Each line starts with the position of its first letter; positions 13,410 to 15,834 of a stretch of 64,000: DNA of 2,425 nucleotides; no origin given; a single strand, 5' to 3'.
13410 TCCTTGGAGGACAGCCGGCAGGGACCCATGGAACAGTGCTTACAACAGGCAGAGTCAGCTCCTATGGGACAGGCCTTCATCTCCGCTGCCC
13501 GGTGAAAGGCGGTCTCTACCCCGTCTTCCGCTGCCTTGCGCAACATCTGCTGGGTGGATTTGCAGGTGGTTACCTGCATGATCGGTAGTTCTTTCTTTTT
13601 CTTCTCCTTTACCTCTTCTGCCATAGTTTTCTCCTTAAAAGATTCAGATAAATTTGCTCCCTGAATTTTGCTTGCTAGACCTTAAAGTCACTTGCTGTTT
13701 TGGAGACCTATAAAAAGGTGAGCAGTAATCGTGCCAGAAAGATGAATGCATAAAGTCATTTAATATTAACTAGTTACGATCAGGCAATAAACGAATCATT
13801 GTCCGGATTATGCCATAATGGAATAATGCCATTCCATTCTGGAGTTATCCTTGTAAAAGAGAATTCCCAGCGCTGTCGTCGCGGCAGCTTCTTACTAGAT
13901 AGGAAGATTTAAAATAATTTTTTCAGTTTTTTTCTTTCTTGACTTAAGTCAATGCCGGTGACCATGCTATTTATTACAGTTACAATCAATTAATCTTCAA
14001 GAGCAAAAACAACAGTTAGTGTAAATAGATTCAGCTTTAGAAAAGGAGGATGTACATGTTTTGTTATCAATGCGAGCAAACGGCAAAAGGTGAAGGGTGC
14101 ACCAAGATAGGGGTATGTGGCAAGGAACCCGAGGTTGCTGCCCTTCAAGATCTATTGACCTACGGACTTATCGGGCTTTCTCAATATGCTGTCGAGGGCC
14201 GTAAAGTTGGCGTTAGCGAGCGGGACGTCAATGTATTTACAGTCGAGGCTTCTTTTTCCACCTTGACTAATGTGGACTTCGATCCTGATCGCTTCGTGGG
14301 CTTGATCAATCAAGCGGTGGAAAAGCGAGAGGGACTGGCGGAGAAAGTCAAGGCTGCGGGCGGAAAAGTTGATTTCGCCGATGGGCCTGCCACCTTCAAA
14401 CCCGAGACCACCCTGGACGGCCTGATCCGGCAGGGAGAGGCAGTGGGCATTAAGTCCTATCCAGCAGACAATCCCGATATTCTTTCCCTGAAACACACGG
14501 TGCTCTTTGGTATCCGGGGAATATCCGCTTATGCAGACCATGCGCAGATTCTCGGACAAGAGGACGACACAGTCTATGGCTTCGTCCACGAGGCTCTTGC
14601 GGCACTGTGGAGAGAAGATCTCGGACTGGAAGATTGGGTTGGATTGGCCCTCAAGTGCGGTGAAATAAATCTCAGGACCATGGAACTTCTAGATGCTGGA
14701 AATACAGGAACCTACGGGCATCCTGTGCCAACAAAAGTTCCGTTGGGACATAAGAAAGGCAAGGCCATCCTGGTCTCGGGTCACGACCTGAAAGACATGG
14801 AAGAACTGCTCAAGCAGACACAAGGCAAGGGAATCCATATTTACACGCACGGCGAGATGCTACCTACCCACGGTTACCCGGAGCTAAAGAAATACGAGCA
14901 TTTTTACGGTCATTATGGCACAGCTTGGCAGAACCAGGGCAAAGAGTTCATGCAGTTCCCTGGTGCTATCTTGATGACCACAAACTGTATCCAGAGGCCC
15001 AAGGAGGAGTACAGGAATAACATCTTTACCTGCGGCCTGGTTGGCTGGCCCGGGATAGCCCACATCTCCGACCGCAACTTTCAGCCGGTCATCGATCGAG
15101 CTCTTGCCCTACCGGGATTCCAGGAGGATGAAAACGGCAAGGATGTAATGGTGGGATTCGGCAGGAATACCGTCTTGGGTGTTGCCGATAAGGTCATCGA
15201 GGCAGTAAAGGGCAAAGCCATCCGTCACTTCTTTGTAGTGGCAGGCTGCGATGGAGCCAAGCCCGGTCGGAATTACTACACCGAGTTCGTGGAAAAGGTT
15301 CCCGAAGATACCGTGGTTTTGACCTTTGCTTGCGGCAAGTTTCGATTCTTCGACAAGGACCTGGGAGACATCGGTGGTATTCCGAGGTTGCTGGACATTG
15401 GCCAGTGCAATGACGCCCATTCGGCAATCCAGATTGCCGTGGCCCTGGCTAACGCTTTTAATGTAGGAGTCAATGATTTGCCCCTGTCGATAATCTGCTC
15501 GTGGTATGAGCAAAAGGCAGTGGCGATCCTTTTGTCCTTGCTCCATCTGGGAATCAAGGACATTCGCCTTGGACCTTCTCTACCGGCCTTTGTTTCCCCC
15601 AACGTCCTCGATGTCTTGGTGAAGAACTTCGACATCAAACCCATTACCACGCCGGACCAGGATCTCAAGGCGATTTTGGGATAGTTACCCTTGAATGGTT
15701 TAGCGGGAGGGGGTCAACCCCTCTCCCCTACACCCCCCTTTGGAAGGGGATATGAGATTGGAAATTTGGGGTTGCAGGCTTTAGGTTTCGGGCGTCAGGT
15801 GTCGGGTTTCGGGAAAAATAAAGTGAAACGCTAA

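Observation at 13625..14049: Divergent cooS-hcp promoter region with a perfect TTGAC-N4-GTCAA (HcpR/FNR-type) operator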

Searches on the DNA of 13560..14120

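Call 69: search_rna_families(source=window, start=13560, end=14120, threshold=evalue, max_evalue=1)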
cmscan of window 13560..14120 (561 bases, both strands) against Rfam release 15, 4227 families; matches with E-value up to 1: 1.
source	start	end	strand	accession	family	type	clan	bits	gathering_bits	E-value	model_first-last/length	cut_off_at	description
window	13974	14024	+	RF01160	sn2841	Gene; snRNA; snoRNA; CD-box;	-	20.5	45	0.12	1-72/72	no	Small nucleolar RNA sn2841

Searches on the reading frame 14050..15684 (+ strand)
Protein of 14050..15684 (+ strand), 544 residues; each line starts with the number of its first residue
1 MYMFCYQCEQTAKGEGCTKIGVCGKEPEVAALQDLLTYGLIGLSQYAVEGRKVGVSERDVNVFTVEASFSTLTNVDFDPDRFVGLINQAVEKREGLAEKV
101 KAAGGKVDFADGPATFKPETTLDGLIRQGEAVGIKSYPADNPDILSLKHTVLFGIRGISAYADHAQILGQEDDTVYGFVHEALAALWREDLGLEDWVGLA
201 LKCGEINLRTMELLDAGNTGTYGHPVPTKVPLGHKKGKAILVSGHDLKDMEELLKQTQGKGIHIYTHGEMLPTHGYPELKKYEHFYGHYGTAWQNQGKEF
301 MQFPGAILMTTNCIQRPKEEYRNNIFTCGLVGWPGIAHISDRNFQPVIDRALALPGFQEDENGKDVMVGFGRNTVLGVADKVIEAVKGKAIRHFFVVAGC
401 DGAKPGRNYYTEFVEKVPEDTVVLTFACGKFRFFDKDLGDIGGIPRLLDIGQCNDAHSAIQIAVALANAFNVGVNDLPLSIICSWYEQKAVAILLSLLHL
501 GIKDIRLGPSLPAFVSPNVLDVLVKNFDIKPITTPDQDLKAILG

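Call 7: search_protein_families(library=pfam, proteins=[window:14050-15684:+])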
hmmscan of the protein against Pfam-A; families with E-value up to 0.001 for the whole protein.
window:14050-15684:+ (544 aa): 1 family
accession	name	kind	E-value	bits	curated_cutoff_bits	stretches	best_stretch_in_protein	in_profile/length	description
PF03063.25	Prismane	-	8.8e-167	556.3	27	1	3-540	1-513/513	Prismane/CO dehydrogenase family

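Call 12: find_encoding_contigs(protein=window:14050-15684:+, flank=10000, max_places=10)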
Protein window:14050-15684:+ (544 aa): no gene with exactly this product is on record in the collection.

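Call 16: find_encoding_contigs(protein=window:14056-15684:+, flank=10000, max_places=10)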
Protein window:14056-15684:+ (542 aa): no gene with exactly this product is on record in the collection.

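Call 17: find_related_loci(query=window:14056-15681:+, collection=genome_contigs, flank=10000)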
Query window:14056-15681:+ (542 aa) in genome_contigs; peptide patterns used: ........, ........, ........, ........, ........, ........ (x = any residue, [..] = any of these).
600 stretches matched a pattern (row limit reached: there are more); 598 encode a relative of the query (tblastn E <= 1e-3); the best 80 are kept; 80 distinct loci.
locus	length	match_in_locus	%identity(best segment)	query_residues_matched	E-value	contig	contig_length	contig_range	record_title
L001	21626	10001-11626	79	1-542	0e+0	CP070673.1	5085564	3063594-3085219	MAG: Deltaproteobacteria bacterium isolate bin73 chromosome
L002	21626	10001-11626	78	1-542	0e+0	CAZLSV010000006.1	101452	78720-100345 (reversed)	MAG TPA_asm: uncultured Desulfatibacillum sp. isolate binchicken_co266_254 genome assembly, contig: NODE_487_length_1014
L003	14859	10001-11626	78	1-542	0e+0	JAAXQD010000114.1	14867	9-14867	MAG: Desulfobacterales bacterium isolate MAG-BB-01-B scaffold_741, whole genome shotgun sequence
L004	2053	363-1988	78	1-542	0e+0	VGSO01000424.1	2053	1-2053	MAG: Deltaproteobacteria bacterium isolate K_DeepCast_250m_m1_077 K_DeepCast_250m_m1_077_Ga0194125_10123527, whole genom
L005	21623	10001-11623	79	1-542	0e+0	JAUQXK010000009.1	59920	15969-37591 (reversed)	MAG: Desulfobacterales bacterium isolate BIN27 contig_17446, whole genome shotgun sequence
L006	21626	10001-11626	76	1-542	0e+0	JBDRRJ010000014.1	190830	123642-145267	MAG: Pseudomonadota bacterium isolate MEGAHIT-group-2.91 k141_221103, whole genome shotgun sequence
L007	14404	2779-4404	77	1-542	0e+0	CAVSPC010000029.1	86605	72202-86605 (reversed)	MAG: uncultured delta proteobacterium isolate MFD01299.bin.3.165 genome assembly, contig: contig_6957, whole genome shot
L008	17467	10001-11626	76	1-542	0e+0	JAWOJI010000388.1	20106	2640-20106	MAG: Desulfatiglandales bacterium isolate CWP6-1.bin.96 k191_4278397, whole genome shotgun sequence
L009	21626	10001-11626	76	1-542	0e+0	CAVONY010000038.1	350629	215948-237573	MAG: uncultured delta proteobacterium isolate MFD09964.bin.1.222 genome assembly, contig: contig_679, whole genome shotg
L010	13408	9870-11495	76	1-542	0e+0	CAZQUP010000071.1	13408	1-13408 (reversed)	MAG TPA_asm: uncultured Desulfatibacillum sp. isolate SRP290908_co1_394 genome assembly, contig: NODE_6445_length_13408_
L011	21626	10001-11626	76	1-542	0e+0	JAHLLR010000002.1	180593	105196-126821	MAG: Deltaproteobacteria bacterium isolate MAG100 NODE_312_length_180593_cov_20.675924, whole genome shotgun sequence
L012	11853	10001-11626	75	1-542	0e+0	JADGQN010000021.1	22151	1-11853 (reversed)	MAG: Syntrophobacterales bacterium isolate Chersky.21_67 contig-100_498, whole genome shotgun sequence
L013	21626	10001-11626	75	1-542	0e+0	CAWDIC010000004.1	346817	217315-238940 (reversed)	MAG: uncultured delta proteobacterium isolate MFD03804.bin.2.20 genome assembly, contig: contig_27368, whole genome shot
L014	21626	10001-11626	77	1-542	0e+0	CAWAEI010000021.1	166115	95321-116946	MAG: uncultured delta proteobacterium isolate MFD00905.bin.1.58 genome assembly, contig: contig_47185, whole genome shot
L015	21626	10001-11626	75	1-542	0e+0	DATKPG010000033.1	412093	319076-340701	MAG TPA_asm: Smithella sp. isolate SMAG_U14785 k141_4843107, whole genome shotgun sequence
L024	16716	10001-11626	73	1-542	0e+0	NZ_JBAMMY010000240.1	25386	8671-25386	Desulfobacterium sp. N47 k141_1146, whole genome shotgun sequence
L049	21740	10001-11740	67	1-542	0e+0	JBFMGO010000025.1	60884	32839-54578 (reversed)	MAG: bacterium isolate MAG299 MAG299_25, whole genome shotgun sequence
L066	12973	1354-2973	69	1-542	0e+0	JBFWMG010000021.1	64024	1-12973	MAG: Desulfovibrionaceae bacterium isolate CA_2019_NHSR_84 NODE_1183_length_64024_cov_9.484671_NHSR, whole genome shotgu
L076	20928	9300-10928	69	1-542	0e+0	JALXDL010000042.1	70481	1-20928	MAG: Desulfobulbaceae bacterium isolate T2_metabat2_scaf2bin.285 T2_NODE_185_length_70481_cov_2.942704, whole genome sho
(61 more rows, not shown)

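Call 33: search_protein_families(library=ncbifam, proteins=[window:14056-15684:+])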
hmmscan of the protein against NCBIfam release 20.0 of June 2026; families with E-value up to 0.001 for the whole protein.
window:14056-15684:+ (542 aa): 3 families
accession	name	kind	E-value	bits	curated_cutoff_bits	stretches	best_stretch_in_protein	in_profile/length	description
NF003658.0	PRK05290.1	equivalog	2.5e-246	818.6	367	1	1-541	1-544/546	hydroxylamine reductase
TIGR01703.1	hybrid_clust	equivalog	3.3e-227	755.2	360.8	1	1-541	1-522/522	hydroxylamine reductase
TIGR01702.1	CO_DH_cata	equivalog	1.5e-07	30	478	1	435-521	501-583/621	anaerobic carbon-monoxide dehydrogenase catalytic subunit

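Call 59: search_protein_families(library=pfam, proteins=[L015:9178-9879:-, L024:9183-9920:-, L076:8504-9235:-, L006:9065-9772:-, L049:9128-9838:-, L066:523-1266:-])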
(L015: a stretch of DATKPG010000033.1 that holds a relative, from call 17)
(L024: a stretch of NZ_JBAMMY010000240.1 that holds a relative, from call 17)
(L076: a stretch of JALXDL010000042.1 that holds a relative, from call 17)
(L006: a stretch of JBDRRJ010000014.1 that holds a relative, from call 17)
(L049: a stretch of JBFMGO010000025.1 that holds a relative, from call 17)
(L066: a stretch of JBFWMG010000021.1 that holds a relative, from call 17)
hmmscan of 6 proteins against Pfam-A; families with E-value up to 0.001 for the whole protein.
L015:9178-9879:- (234 aa): 2 families
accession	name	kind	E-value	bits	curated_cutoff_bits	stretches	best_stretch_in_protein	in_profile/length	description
PF00027.35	cNMP_binding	-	4.2e-24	84.8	27.5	1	37-123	2-88/89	Cyclic nucleotide-binding domain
PF13545.12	HTH_Crp_2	-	1.2e-16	60.9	27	1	156-225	1-69/70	Crp-like helix-turn-helix domain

L024:9183-9920:- (246 aa): 2 families
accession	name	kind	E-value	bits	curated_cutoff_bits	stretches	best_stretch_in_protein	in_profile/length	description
PF00027.35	cNMP_binding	-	1e-25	90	27.5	1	52-138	2-88/89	Cyclic nucleotide-binding domain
PF13545.12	HTH_Crp_2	-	4.6e-17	62.2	27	1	171-240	1-69/70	Crp-like helix-turn-helix domain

L076:8504-9235:- (244 aa): 2 families
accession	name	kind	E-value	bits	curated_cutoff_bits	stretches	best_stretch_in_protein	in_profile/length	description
PF00027.35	cNMP_binding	-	1.3e-24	86.4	27.5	1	56-141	3-88/89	Cyclic nucleotide-binding domain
PF13545.12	HTH_Crp_2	-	3.5e-19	69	27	1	174-243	1-69/70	Crp-like helix-turn-helix domain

L006:9065-9772:- (236 aa): 2 families
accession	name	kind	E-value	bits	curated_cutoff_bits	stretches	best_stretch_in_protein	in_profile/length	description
PF00027.35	cNMP_binding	-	3.6e-27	94.6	27.5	1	40-125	4-89/89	Cyclic nucleotide-binding domain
PF13545.12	HTH_Crp_2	-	1.4e-16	60.6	27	1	157-227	1-69/70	Crp-like helix-turn-helix domain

L049:9128-9838:- (237 aa): 2 families
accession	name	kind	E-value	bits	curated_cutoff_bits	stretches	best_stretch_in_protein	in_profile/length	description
PF00027.35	cNMP_binding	-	5.7e-24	84.3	27.5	1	42-128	3-89/89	Cyclic nucleotide-binding domain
PF13545.12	HTH_Crp_2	-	8.5e-17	61.3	27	1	160-230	1-70/70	Crp-like helix-turn-helix domain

L066:523-1266:- (248 aa): 2 families
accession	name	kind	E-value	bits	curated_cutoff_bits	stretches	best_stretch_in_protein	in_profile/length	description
PF00027.35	cNMP_binding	-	3.8e-22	78.5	27.5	1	46-132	2-88/89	Cyclic nucleotide-binding domain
PF13545.12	HTH_Crp_2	-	7.3e-17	61.5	27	1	165-240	1-70/70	Crp-like helix-turn-helix domain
